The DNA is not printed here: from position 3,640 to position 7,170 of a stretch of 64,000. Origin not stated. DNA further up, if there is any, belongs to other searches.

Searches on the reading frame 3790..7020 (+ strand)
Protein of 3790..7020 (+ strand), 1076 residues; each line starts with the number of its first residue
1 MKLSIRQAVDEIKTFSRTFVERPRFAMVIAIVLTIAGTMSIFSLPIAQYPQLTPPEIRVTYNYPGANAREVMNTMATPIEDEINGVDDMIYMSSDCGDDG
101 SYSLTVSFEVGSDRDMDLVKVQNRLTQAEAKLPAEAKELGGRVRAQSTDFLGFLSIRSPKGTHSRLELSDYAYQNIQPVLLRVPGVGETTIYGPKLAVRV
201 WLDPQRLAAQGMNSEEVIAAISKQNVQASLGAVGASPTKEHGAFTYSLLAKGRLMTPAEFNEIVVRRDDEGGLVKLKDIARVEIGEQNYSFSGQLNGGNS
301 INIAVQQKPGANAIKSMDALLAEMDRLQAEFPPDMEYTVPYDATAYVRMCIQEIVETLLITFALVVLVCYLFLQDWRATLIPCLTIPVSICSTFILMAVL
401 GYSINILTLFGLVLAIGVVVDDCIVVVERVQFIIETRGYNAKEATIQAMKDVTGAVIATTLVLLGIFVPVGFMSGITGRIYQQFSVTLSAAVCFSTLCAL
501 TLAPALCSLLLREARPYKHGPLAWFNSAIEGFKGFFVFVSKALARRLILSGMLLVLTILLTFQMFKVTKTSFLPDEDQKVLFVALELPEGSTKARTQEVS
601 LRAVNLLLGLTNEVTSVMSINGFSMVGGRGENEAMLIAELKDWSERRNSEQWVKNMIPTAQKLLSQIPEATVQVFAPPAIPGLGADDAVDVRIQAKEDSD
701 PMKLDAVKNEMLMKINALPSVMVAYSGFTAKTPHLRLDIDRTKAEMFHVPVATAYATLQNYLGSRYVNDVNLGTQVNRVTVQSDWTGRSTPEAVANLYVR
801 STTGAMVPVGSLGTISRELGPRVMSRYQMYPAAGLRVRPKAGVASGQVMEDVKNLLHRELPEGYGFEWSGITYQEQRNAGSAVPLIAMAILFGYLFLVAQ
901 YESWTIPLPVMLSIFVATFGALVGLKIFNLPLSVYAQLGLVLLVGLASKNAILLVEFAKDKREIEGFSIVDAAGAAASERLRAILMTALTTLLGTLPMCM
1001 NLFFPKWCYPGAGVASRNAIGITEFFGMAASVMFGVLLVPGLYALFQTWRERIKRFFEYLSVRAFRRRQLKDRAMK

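Call 73: search_protein_families(library=pfam, proteins=[window:3790-7020:+], max_evalue=0.0001)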
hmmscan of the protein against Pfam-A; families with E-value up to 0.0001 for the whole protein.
window:3790-7020:+ (1076 aa): 2 families
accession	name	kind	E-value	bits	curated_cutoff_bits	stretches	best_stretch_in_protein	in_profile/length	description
PF00873.25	ACR_tran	-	2.2e-285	949.7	28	1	15-1046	1-1020/1021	AcrB/AcrD/AcrF family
PF03176.21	MMPL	-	1e-12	48.1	20.5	1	357-519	148-313/333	MMPL family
